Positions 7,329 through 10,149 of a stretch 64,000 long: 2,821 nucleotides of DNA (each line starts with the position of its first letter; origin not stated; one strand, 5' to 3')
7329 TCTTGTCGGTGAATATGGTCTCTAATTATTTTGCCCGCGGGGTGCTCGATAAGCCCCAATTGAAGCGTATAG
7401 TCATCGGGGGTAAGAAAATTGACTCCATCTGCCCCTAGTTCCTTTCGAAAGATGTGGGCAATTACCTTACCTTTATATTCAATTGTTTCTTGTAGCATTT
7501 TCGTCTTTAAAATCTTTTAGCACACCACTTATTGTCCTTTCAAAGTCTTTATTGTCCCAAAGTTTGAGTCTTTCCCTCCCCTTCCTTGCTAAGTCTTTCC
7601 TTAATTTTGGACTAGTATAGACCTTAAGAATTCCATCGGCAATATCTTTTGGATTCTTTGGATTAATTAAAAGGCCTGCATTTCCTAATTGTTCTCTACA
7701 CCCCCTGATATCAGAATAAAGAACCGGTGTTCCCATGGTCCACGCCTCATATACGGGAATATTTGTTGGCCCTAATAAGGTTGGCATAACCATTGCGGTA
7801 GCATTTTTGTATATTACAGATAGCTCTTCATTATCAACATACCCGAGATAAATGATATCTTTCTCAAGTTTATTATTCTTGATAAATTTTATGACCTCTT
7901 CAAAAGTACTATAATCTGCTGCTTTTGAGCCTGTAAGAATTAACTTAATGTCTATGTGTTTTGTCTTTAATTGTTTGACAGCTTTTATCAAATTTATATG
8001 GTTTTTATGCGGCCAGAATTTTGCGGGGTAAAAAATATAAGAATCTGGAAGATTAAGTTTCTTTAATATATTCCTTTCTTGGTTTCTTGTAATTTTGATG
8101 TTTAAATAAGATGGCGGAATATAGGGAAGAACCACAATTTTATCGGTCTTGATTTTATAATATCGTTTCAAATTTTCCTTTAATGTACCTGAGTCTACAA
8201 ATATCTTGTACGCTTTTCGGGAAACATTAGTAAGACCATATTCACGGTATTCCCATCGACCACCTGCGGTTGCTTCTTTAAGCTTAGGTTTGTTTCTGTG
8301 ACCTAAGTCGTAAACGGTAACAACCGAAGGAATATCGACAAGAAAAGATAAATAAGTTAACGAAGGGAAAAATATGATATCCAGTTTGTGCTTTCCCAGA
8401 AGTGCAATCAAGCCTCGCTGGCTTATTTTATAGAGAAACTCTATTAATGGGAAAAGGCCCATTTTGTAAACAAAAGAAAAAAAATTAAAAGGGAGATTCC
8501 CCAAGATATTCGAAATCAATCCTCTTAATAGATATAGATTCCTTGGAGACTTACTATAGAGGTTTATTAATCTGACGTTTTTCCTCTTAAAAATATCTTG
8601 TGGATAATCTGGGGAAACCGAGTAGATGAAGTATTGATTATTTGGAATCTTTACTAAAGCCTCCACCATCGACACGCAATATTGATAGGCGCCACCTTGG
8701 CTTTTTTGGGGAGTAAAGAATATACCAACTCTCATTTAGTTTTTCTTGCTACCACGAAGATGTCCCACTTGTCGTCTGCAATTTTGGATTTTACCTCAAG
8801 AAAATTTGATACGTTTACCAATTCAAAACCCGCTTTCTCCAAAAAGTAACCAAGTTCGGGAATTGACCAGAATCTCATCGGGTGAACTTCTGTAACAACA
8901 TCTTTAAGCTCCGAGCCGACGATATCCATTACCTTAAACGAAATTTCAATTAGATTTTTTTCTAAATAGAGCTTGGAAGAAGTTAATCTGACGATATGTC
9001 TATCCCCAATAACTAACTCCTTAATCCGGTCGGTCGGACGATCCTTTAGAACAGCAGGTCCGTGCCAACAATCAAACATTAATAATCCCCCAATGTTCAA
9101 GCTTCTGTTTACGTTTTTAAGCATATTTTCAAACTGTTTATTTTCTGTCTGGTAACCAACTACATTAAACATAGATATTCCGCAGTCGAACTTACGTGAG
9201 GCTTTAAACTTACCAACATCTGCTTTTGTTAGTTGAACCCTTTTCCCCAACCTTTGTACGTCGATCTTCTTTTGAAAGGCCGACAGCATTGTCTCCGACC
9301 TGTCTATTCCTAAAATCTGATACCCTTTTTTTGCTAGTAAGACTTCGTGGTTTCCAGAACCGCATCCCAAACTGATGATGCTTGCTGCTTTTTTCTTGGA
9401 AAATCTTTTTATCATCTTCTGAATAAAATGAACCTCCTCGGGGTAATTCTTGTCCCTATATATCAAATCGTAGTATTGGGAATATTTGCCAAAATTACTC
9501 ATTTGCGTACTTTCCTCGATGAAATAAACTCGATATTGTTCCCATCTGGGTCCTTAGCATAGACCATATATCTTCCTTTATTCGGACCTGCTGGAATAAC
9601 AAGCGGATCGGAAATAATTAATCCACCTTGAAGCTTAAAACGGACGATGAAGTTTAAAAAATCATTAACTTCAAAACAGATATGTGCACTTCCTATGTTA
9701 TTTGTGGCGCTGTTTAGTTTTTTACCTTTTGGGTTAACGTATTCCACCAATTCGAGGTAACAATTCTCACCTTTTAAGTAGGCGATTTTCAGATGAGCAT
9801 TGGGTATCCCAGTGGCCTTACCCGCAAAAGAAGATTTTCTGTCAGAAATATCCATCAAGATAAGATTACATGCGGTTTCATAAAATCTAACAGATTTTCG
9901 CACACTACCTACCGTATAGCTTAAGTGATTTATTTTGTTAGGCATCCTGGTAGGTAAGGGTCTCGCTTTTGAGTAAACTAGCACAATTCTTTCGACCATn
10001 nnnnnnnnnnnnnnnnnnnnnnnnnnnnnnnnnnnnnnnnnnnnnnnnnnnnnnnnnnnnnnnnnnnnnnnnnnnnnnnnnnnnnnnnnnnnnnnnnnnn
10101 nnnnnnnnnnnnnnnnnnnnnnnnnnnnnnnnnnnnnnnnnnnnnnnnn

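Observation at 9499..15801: Embedded cassette predicted to make a nucleotide-activated cyclitol/polyol phosphate and transfer it as a phospho-headgroup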

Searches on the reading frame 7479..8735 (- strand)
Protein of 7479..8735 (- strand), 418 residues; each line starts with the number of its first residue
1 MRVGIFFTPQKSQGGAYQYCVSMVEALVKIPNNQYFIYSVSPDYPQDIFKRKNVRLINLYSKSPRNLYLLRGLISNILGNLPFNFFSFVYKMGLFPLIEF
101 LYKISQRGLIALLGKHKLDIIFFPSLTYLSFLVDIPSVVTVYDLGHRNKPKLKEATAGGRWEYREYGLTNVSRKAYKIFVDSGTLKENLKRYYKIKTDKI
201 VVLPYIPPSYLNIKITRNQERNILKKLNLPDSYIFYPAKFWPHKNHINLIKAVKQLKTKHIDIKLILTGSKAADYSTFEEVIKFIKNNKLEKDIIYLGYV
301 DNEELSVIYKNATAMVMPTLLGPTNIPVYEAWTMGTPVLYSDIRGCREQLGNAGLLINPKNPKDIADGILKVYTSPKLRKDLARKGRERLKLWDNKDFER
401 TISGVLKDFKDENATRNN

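Call 3: search_protein_families(library=pfam, proteins=[window:7479-8735:-], max_evalue=0.01)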
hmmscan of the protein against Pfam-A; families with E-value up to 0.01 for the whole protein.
window:7479-8735:- (418 aa): 4 families
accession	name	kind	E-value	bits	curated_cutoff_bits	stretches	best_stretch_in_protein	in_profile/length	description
PF00534.26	Glycos_transf_1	-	2.4e-30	105.8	26.4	1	228-389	12-172/172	Glycosyl transferases group 1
PF13692.12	Glyco_trans_1_4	-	2e-22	80.4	27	1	233-374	3-141/142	Glycosyl transferases group 1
PF13439.12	Glyco_transf_4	-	1.8e-07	31.8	28.5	1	104-204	59-163/170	Glycosyltransferase Family 4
PF13524.12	Glyco_trans_1_2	-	0.00023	21.5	25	1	253-390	6-129/144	Glycosyl transferase-like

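Call 4: search_protein_families(library=ncbifam, proteins=[window:7479-8735:-], max_evalue=0.01)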
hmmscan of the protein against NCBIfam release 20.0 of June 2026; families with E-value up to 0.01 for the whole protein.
window:7479-8735:- (418 aa): 22 families
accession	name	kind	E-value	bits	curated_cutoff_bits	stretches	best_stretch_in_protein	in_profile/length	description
NF041876.1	EPS_EpsE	equivalog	1.3e-21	77.3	400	1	234-390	217-376/389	exopolysaccharide biosynthesis GT4 family glycosyltransferase EpsE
TIGR04047.1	MSMEG_0565_glyc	hypoth_equivalog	1.9e-15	56.8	259.85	1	242-390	204-355/373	MSMEG_0565 family glycosyltransferase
TIGR02149.1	glgA_Coryne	subfamily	8.3e-15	54.8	302.4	1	131-390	103-370/391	glycogen synthase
NF038229.1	Glyco4_Geo_Pelo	equivalog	9.9e-14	51.1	400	1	168-389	103-315/338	GPMC system family 4 glycosyltransferase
NF041010.1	glycosy_Agl16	equivalog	3e-12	46.1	575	1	230-398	178-340/352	glycosylation protein Agl16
NF012028.0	PRK15484.1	subfamily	2.6e-11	43.3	618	1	177-388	142-356/380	lipopolysaccharide N-acetylglucosaminyltransferase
TIGR03449.1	mycothiol_MshA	equivalog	4.5e-11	42.3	462.5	1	135-390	126-384/406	D-inositol-3-phosphate glycosyltransferase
NF038295.1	EPS_HpsP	equivalog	1.5e-10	40.7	550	1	193-350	172-326/388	hormogonium polysaccharide biosynthesis glycosyltransferase HpsP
TIGR04157.1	glyco_rSAM_CFB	subfamily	1.9e-09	37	400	1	171-390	166-389/406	TIGR04157 family glycosyltransferase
TIGR04063.1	stp3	hypoth_equivalog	5.1e-09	35.5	442.05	1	169-390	152-375/397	TIGR04063 family PEP-CTERM/XrtA system glycosyltransferase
TIGR03088.1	stp2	hypoth_equivalog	4.7e-08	32.5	409.05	1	238-390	201-353/374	TIGR03088 family PEP-CTERM/XrtA system glycosyltransferase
NF050063.1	ProtGlycPglJ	equivalog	9.7e-08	31.6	500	1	173-400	143-357/363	N-acetylgalactosamine-N,N'-diacetylbacillosaminyl-diphospho-undecaprenol 4-alpha-N-acetylgalactosaminyltransferase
NF046085.1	XrtY_assoc_Gly1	equivalog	4.6e-06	25.7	400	1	253-390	228-364/387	XrtY-associated glycosyltransferase XYAG1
NF047684.1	TeichurnBiosyTuaC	equivalog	5.8e-06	25.5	550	1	182-384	172-363/391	teichuronic acid biosynthesis protein TuaC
NF038011.1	PelF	equivalog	6.3e-06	25.5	100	1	242-392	317-474/489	GT4 family glycosyltransferase PelF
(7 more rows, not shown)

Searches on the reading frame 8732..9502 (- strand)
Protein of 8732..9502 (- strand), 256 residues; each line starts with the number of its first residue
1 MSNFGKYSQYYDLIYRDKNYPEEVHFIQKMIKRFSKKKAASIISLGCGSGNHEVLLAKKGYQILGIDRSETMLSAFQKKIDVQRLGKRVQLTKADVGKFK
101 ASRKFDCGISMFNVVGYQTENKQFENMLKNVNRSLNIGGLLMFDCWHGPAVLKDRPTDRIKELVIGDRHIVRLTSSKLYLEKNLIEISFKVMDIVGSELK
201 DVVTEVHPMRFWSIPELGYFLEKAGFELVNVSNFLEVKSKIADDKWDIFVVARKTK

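Call 3: search_protein_families(library=pfam, proteins=[window:8732-9502:-], max_evalue=0.01)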
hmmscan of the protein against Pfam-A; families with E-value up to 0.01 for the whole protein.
window:8732-9502:- (256 aa): 13 families
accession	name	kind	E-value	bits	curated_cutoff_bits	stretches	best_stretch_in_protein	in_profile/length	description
PF13649.12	Methyltransf_25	-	9.3e-14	52.3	27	1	42-139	1-97/97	Methyltransferase domain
PF13847.12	Methyltransf_31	-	2.5e-10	40.7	27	1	37-146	2-113/145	Methyltransferase domain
PF13489.12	Methyltransf_23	-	9.3e-10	38.9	27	1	25-177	7-124/164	Methyltransferase domain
PF08241.18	Methyltransf_11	-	1.2e-09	39.1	21.2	1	45-143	3-95/95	Methyltransferase domain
PF08242.18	Methyltransf_12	-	2.4e-09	38.2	30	1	45-141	3-98/98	Methyltransferase domain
PF03848.20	TehB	-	5.1e-08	33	20.4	1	38-140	30-129/193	Tellurite resistance protein TehB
PF02353.26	CMAS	-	0.00015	21.6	27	1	31-147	55-168/273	Mycolic acid cyclopropane synthetase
PF01209.24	Ubie_methyltran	-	0.00024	21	20.1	1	28-142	37-150/233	ubiE/COQ5 methyltransferase family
PF08003.17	Methyltransf_9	-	0.00025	20.6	23.8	1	28-143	105-217/315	Protein of unknown function (DUF1698)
PF05175.20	MTS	-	0.001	19.2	23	1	30-142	23-137/170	Methyltransferase small domain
PF05724.17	TPMT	-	0.0018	18.4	26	1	27-82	26-81/218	Thiopurine S-methyltransferase (TPMT)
PF13679.12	Methyltransf_32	-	0.0027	18.1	27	1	24-103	10-96/143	Methyltransferase domain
PF01739.24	CheR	-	0.0047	16.8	27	0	84-142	115-172/195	CheR methyltransferase, SAM binding domain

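Call 4: search_protein_families(library=ncbifam, proteins=[window:8732-9502:-], max_evalue=0.01)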
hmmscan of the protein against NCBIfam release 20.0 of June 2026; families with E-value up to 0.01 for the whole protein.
window:8732-9502:- (256 aa): 44 families (the best 25 are shown)
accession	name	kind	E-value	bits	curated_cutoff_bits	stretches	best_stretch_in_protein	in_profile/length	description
NF041820.1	daptide_MTase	equivalog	1e-15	57.9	175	1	22-232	24-228/243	daptide-type RiPP biosynthesis methyltransferase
NF043040.1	corrin_prot_MT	hypoth_equivalog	2.4e-14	53.3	180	1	28-142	31-146/216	corrinoid protein-associated methyltransferase CpaM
NF045649.1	2X_seleno_MduS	exception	1.1e-10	41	380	1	23-143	26-147/338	methyltransferase domain-containing selenoprotein MduS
TIGR02021.1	BchM-ChlM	equivalog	4.5e-10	39.3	158.9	1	28-131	42-143/218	magnesium protoporphyrin IX methyltransferase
NF045882.1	PLipidMtase_Leg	equivalog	5e-10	39.5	390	1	5-113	11-117/207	phospholipid N-methyltransferase PmtA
NF008992.0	PRK12335.1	equivalog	3e-09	36.4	303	1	22-140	108-220/289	SAM-dependent methyltransferase TehB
TIGR02072.1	BioC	equivalog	2.8e-08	33.9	184.95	1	29-143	22-132/244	malonyl-ACP O-methyltransferase BioC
NF001244.0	PRK00216.1-5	equivalog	5.2e-08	32.5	216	1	26-139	36-149/236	bifunctional demethylmenaquinone methyltransferase/2-methoxy-6-polyprenyl-1,4-benzoquinol methylase UbiE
NF051855.1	GlySarMtaseBact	equivalog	2.2e-07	30.8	350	1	10-193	28-204/259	glycine/sarcosine N-methyltransferase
TIGR01983.1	UbiG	equivalog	2.6e-07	30.2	102.95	1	24-143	30-151/228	bifunctional 2-polyprenyl-6-hydroxyphenol methylase/3-demethylubiquinol 3-O-methyltransferase UbiG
TIGR01934.1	MenG_MenH_UbiE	subfamily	3e-07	30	158.35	1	25-141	26-139/223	ubiquinone/menaquinone biosynthesis methyltransferase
NF002463.0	PRK01683.1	equivalog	4.9e-07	29.6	297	1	29-108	22-97/258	trans-aconitate 2-methyltransferase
NF045667.1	MTase_DVU1556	equivalog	7.1e-07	28.9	155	1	26-85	10-71/213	DVU_1556 family methyltransferase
TIGR00740.1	TIGR00740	equivalog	1e-06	28.6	193.3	1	12-143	27-159/239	carboxy-S-adenosyl-L-methionine synthase CmoA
NF008405.0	PRK11207.1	equivalog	1e-06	28.4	218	1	32-139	24-128/198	tellurite resistance methyltransferase TehB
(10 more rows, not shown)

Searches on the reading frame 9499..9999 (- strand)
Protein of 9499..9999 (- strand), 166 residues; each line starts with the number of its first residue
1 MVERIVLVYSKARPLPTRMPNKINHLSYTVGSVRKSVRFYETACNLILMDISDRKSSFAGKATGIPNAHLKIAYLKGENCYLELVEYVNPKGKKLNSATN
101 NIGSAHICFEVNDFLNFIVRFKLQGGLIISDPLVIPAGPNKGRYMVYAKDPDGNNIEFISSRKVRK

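Call 3: search_protein_families(library=pfam, proteins=[window:9499-9999:-], max_evalue=0.01)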
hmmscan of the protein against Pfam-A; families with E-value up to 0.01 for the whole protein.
window:9499-9999:- (166 aa): 2 families
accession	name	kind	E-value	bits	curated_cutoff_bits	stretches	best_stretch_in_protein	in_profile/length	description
PF00903.31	Glyoxalase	-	9.9e-12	45.8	20.6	1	22-158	1-121/121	Glyoxalase/Bleomycin resistance protein/Dioxygenase superfamily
PF13669.12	Glyoxalase_4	-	2.3e-05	25.1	27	1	24-131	1-96/109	Glyoxalase/Bleomycin resistance protein/Dioxygenase superfamily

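Call 4: search_protein_families(library=ncbifam, proteins=[window:9499-9999:-], max_evalue=0.01)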
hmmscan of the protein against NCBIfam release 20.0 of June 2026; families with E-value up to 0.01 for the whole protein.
window:9499-9999:- (166 aa): 11 families
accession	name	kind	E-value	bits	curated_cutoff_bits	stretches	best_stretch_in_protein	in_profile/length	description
TIGR00068.2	glyox_I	equivalog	1.2e-07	31.7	120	1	23-162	2-141/143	lactoylglutathione lyase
TIGR03645.1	glyox_marine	hypoth_equivalog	1.4e-05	25.1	262.05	1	20-160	2-150/162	lactoylglutathione lyase family protein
TIGR03081.1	metmalonyl_epim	equivalog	0.00031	21.3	114.95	1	22-158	1-127/129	methylmalonyl-CoA epimerase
NF003152.0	PRK04101.1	equivalog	0.00035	20.9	171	0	21-45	3-27/139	metallothiol transferase FosB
NF041541.1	fosBx1_fam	exception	0.00047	20.6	290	0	21-45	3-27/138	FosBx1 family fosfomycin resistance bacillithiol transferase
TIGR02295.1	HpaD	equivalog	0.00052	19.3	321.4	0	19-105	136-224/298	3,4-dihydroxyphenylacetate 2,3-dioxygenase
NF000493.1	Fos_BSH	exception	0.00089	19.7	240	0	22-45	3-26/137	FosB/FosD family fosfomycin resistance bacillithiol transferase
NF050075.1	SMU1112c_YaeR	equivalog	0.00098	19.4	140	1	22-158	3-123/125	SMU1112c/YaeR family gloxylase I-like metalloprotein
NF050074.1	glyox_I_GloA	exception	0.0017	18.5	165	1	23-159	2-120/121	lactoylglutathione lyase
NF000496.2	Fos_GSH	equivalog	0.0059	16.7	180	0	21-47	3-29/136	fosfomycin resistance glutathione transferase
NF007629.0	PRK10291.1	equivalog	0.006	16.5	246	0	102-162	70-127/135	lactoylglutathione lyase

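Call 37: search_solved_structures(query=window:9499-9999:-, max_evalue=0.01)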
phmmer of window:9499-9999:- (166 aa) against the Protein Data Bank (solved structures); distinct sequences matched with E-value up to 0.01: 7.
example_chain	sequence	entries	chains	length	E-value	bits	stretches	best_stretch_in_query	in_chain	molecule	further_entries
3hnq_A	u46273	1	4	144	6.5e-07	32.9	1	101-158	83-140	Virulence protein STM3117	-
3huh_A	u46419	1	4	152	7.1e-07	32.8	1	21-158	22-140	Virulence protein STM3117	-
6bnn_A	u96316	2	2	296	0.00025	24.5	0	101-160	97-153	Lactoylglutathione lyase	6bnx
5d7z_A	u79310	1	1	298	0.00061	23.2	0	101-160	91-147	Lactoylglutathione lyase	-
6bnz_A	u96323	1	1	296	0.0013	22.2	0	101-159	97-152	Lactoylglutathione lyase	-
3ey8_A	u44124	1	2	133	0.0023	21.3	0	90-158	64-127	Biphenyl-2,3-diol 1,2-dioxygenase III-related protein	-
3ey7_A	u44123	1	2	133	0.0032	20.9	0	99-158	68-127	Biphenyl-2,3-diol 1,2-dioxygenase III-related protein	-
